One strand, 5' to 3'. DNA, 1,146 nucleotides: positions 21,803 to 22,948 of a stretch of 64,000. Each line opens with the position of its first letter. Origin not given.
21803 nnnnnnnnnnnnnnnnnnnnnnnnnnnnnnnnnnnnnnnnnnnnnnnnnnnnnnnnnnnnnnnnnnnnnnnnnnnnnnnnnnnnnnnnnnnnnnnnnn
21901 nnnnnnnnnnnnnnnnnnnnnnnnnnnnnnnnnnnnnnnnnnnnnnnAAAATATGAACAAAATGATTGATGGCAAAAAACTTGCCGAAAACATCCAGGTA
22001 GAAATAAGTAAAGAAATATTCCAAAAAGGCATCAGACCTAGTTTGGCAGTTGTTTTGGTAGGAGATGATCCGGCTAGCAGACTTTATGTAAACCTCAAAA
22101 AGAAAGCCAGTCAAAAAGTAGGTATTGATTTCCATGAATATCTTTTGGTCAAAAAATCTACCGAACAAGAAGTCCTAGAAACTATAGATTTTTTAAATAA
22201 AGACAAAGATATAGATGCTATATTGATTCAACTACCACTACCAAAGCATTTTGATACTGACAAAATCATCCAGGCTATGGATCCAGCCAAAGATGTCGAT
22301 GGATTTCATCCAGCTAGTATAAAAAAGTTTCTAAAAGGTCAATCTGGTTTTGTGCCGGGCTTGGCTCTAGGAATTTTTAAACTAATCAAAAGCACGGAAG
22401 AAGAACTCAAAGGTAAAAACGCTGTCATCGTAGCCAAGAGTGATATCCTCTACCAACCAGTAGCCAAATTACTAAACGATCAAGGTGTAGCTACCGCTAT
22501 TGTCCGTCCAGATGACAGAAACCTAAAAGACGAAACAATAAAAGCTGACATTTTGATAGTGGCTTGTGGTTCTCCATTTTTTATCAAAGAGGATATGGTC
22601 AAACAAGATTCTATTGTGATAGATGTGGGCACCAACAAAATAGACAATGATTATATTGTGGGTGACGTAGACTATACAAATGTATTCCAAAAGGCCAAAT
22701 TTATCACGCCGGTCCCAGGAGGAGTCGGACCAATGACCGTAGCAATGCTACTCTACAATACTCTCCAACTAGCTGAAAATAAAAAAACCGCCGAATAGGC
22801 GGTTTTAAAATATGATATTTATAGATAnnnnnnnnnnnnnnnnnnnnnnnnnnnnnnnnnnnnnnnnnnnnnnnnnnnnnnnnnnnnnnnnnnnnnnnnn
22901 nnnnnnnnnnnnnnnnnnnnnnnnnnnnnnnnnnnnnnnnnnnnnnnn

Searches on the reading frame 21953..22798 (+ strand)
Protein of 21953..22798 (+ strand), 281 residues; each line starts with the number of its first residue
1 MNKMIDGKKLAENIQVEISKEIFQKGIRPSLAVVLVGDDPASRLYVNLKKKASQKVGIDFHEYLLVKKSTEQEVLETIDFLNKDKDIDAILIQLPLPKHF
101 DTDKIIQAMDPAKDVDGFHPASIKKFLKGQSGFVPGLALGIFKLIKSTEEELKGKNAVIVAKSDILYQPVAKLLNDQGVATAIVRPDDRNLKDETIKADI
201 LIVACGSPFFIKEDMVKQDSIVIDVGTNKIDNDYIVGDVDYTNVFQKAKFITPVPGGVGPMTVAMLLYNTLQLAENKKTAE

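Call 41: search_protein_families(library=pfam, proteins=[window:21953-22798:+], max_evalue=0.001)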
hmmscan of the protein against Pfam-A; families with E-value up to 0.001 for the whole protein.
window:21953-22798:+ (281 aa): 2 families
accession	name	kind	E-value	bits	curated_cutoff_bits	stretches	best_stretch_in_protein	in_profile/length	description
PF02882.25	THF_DHG_CYH_C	-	7.3e-52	175.3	27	1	119-277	1-159/160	Tetrahydrofolate dehydrogenase/cyclohydrolase, NAD(P)-binding domain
PF00763.28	THF_DHG_CYH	-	3.5e-37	127.6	32.8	1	5-116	1-115/115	Tetrahydrofolate dehydrogenase/cyclohydrolase, catalytic domain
